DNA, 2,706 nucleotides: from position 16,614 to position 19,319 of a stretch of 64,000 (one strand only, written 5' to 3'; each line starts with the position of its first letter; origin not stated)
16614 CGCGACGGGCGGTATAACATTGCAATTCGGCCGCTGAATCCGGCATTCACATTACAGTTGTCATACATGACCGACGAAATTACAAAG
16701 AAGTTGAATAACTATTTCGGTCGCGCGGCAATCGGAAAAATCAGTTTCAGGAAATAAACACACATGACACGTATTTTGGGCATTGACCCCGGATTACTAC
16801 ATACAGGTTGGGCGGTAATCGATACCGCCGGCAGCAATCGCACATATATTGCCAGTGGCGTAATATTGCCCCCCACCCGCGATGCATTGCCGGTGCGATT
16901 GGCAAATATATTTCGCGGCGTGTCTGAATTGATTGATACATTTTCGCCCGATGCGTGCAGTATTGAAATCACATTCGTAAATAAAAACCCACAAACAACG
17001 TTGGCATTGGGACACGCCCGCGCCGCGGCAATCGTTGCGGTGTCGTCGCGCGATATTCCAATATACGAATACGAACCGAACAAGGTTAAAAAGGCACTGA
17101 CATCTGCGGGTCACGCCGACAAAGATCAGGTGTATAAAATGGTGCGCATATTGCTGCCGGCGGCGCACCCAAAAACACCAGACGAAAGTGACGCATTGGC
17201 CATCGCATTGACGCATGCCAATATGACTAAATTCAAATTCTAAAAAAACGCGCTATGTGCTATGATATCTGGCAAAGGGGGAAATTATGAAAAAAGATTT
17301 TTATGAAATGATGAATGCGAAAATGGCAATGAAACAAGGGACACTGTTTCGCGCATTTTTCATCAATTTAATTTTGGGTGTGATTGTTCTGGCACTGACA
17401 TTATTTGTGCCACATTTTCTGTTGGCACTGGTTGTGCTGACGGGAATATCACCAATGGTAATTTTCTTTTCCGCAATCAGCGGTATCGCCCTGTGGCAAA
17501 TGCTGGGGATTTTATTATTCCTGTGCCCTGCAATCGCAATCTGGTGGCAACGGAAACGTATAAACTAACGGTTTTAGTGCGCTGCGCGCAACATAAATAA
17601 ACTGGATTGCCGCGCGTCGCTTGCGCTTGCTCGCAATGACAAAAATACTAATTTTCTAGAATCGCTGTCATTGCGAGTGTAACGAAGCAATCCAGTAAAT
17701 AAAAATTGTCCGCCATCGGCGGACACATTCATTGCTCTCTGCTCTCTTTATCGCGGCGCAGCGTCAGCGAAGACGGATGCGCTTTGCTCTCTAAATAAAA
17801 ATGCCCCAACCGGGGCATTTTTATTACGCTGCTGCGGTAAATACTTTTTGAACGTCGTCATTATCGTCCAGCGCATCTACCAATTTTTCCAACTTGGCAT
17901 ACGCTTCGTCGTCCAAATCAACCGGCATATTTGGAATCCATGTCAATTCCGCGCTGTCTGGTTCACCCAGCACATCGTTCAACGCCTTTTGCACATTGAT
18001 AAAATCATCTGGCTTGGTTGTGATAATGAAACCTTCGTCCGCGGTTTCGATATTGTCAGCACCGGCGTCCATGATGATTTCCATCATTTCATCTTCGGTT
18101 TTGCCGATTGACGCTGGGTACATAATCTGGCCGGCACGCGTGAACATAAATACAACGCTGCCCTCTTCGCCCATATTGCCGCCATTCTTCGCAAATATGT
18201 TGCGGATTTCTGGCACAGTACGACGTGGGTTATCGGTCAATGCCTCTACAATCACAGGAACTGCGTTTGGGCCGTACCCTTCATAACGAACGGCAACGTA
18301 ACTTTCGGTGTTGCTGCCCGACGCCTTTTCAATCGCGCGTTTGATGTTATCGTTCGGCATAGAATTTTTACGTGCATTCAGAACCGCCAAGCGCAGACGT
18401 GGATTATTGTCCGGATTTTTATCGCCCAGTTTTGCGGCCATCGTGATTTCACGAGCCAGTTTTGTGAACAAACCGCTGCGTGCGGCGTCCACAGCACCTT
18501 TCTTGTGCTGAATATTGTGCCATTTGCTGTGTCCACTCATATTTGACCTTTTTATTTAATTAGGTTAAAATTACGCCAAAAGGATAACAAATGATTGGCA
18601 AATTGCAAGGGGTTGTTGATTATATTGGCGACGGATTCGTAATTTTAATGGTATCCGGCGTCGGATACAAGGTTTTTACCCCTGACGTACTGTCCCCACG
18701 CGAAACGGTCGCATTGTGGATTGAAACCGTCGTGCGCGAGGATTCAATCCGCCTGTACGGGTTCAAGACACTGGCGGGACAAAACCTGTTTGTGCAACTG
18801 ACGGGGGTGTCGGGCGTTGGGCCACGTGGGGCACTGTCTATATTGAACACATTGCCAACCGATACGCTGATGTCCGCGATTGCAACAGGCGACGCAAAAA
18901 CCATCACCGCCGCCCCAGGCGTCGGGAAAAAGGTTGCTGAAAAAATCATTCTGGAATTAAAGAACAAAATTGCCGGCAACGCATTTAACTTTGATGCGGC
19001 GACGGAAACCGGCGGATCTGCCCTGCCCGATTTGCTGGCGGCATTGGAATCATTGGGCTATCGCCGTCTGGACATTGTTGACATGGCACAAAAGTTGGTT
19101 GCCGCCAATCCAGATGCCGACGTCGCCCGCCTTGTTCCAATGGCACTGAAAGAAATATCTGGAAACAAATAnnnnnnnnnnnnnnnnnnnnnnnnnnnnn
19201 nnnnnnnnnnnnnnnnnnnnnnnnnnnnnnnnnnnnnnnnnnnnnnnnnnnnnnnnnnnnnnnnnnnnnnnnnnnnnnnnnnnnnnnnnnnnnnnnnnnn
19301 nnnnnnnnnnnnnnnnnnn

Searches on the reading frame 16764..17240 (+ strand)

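Call 58: search_protein_families(library=pfam, proteins=[window:16764-17240:+], max_evalue=0.001)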
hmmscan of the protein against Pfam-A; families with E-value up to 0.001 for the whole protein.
window:16764-17240:+ (159 aa): 1 family
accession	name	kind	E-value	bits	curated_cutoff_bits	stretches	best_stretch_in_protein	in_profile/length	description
PF02075.23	RuvC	-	2.1e-42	144.9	22.2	1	4-151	1-148/148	Crossover junction endodeoxyribonuclease RuvC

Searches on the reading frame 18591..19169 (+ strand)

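Call 58: search_protein_families(library=pfam, proteins=[window:18591-19169:+], max_evalue=0.001)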
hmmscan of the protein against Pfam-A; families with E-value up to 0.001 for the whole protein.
window:18591-19169:+ (193 aa): 3 families
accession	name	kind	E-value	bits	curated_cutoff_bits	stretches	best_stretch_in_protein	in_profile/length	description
PF01330.27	RuvA_N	-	1.7e-15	57.2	23.6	1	1-57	1-61/61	RuvA N terminal domain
PF14520.12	HHH_5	-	1.2e-14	54.9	27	1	67-124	1-56/57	Helix-hairpin-helix domain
PF07499.19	RuvA_C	-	6.7e-07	30.1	24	1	144-190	2-47/47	RuvA, C-terminal domain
